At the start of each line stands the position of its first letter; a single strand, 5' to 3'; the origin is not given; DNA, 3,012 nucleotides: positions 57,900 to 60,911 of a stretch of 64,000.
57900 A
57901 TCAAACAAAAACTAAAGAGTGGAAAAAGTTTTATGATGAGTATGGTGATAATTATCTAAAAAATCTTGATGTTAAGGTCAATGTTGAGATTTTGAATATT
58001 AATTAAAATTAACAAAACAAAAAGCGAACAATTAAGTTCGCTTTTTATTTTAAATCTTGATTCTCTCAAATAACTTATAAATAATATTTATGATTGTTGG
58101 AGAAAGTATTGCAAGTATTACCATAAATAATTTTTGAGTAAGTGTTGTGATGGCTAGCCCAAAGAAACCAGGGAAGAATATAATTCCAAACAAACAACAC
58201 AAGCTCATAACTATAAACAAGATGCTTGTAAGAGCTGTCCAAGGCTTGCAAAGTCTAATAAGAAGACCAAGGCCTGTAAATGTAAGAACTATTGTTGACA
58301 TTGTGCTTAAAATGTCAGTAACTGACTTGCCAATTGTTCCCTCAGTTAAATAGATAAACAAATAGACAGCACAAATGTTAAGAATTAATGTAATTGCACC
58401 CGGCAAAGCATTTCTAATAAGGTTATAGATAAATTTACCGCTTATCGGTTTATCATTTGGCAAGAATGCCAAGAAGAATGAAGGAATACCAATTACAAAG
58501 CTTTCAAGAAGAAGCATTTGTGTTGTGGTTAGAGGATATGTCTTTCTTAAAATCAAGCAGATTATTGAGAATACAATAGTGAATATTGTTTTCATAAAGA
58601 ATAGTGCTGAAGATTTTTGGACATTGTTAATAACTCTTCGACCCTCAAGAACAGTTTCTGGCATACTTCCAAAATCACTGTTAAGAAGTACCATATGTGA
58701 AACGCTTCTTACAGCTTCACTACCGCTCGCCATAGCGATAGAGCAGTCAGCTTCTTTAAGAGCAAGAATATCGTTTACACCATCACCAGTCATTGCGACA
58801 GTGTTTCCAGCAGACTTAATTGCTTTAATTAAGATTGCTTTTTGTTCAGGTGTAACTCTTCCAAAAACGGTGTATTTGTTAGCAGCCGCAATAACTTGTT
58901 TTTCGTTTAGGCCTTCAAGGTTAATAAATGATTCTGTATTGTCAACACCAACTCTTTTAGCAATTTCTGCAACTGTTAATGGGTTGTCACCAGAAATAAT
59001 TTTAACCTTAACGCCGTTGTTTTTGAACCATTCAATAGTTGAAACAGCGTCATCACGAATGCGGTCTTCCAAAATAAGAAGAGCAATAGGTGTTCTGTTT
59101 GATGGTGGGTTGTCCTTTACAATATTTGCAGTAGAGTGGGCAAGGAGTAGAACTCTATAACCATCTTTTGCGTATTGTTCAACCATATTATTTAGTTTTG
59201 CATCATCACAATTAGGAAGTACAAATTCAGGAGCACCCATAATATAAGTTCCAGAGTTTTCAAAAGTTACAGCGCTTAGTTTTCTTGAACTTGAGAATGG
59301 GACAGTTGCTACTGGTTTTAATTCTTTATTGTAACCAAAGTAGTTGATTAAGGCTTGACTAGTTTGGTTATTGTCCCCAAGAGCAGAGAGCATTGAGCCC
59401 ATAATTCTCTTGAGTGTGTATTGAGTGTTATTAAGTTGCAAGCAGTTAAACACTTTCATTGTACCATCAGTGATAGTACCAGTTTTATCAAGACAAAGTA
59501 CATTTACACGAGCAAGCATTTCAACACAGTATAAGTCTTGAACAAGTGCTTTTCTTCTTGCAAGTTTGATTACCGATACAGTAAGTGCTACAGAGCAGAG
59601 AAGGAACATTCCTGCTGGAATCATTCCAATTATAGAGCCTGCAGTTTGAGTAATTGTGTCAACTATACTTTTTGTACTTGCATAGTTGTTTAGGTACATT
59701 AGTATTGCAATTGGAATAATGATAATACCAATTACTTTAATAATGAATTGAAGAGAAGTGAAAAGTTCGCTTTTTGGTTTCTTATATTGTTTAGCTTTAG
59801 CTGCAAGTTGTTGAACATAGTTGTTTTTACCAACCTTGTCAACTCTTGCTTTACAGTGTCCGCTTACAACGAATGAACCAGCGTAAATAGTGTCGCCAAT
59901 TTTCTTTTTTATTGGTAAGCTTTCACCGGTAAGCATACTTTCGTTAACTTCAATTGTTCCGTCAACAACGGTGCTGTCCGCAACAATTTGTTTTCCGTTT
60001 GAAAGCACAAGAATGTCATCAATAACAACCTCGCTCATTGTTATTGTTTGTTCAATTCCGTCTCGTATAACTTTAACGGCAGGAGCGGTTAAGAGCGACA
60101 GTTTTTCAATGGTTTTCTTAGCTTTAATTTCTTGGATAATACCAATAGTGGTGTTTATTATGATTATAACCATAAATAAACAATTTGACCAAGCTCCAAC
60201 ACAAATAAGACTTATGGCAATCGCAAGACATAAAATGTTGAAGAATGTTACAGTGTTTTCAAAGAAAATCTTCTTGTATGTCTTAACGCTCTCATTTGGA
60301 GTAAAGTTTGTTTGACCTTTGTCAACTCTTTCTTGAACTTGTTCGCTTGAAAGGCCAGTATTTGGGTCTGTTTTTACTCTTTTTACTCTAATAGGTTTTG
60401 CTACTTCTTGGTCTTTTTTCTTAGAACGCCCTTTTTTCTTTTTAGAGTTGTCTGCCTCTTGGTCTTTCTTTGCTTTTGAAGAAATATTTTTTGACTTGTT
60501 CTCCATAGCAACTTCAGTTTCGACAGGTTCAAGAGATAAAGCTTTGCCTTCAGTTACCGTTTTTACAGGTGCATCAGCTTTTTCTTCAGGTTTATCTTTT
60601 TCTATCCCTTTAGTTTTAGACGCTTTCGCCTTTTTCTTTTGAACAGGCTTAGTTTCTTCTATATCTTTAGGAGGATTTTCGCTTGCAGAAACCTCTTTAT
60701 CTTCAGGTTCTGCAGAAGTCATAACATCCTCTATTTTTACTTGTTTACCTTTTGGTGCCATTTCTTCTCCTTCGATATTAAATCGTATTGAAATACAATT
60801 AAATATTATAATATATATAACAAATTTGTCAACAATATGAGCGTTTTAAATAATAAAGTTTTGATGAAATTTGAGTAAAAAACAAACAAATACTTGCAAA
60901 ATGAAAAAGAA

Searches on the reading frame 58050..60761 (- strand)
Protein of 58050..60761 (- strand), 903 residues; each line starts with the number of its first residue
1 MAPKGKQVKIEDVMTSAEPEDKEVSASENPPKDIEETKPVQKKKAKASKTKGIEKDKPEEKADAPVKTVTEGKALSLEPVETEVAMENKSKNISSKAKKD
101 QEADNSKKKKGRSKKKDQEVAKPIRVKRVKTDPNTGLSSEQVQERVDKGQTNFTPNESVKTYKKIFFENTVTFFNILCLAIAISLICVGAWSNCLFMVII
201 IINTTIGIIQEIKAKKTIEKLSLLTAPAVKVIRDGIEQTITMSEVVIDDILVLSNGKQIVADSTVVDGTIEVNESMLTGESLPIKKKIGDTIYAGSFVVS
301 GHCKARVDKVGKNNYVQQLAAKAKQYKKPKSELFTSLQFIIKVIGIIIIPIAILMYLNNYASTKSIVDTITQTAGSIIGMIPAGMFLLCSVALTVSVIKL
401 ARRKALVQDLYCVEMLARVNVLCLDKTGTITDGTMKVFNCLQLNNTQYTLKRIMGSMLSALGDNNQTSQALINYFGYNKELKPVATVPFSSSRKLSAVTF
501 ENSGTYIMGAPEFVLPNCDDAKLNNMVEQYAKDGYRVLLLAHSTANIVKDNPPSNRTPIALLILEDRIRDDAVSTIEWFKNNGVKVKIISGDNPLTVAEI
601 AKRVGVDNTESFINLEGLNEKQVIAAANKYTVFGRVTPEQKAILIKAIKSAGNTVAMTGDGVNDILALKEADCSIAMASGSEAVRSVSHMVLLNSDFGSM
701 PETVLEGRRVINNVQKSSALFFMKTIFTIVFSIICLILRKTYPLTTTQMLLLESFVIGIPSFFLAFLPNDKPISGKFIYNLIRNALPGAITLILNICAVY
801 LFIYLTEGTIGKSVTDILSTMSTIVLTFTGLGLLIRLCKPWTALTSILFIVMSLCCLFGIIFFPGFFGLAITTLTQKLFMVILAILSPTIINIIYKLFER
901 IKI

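Call 14: search_protein_families(library=ncbifam, proteins=[window:58050-60761:-], max_evalue=0.00001)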
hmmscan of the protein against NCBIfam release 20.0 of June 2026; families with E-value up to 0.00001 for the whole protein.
window:58050-60761:- (903 aa): 22 families
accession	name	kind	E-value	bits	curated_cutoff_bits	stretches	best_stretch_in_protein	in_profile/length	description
TIGR01647.1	ATPase-IIIA_H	equivalog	2.3e-89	300.5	615.5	1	136-752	1-633/755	plasma-membrane proton-efflux P-type ATPase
TIGR01494.1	ATPase_P-type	subfamily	5.3e-75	252.7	62.3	2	197-605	3-364/478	HAD-IC family P-type ATPase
TIGR01522.1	ATPase-IIA2_Ca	equivalog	3e-71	240.4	798.3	1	126-774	13-710/854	calcium-transporting P-type ATPase, PMR1-type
TIGR01525.1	ATPase-IB_hvy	subfamily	2.7e-70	237.8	346.25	1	178-737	6-536/560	heavy metal translocating P-type ATPase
TIGR01517.1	ATPase-IIB_Ca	equivalog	9.6e-63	212.6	507.05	1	98-752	21-727/882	calcium-translocating P-type ATPase, PMCA-type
TIGR01116.1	ATPase-IIA1_Ca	equivalog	3.8e-59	200.6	703.4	2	458-898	350-797/799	calcium-translocating P-type ATPase, SERCA-type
TIGR01524.1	ATPase-IIIB_Mg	equivalog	7.6e-57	192.8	610.75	1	107-734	5-683/867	magnesium-translocating P-type ATPase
TIGR01657.1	P-ATPase-V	hypoth_equivalog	1.3e-56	191.8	618.25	4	61-286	53-290/1055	ATP13A2 family polyamine export P-type ATPase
TIGR01511.1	ATPase-IB1_Cu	subfamily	1.1e-52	179.7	397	3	181-447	32-289/542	copper-translocating P-type ATPase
NF011702.0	PRK15122.1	subfamily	8.3e-52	176.2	975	2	516-751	497-740/907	magnesium-translocating P-type ATPase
TIGR01512.1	ATPase-IB2_Cd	subfamily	2.2e-51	175.1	313.5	2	175-442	2-257/494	cadmium family heavy metal-translocating P-type ATPase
TIGR01523.1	ATPase-IID_K-Na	equivalog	1e-50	172.3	645.05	3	514-744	532-784/997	potassium/sodium efflux P-type ATPase, fungal-type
NF007952.0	PRK10671.1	equivalog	2.6e-47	161.6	1316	1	197-747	295-806/838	copper-exporting P-type ATPase CopA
TIGR01106.1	ATPase-IIC_X-K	subfamily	5.6e-46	156.9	946.1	2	622-766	651-798/997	Na,H/K antiporter P-type ATPase subunit alpha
NF008262.1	PRK11033.1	equivalog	2.8e-35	121.9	1005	1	182-729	186-697/731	zinc/cadmium/mercury/lead-transporting ATPase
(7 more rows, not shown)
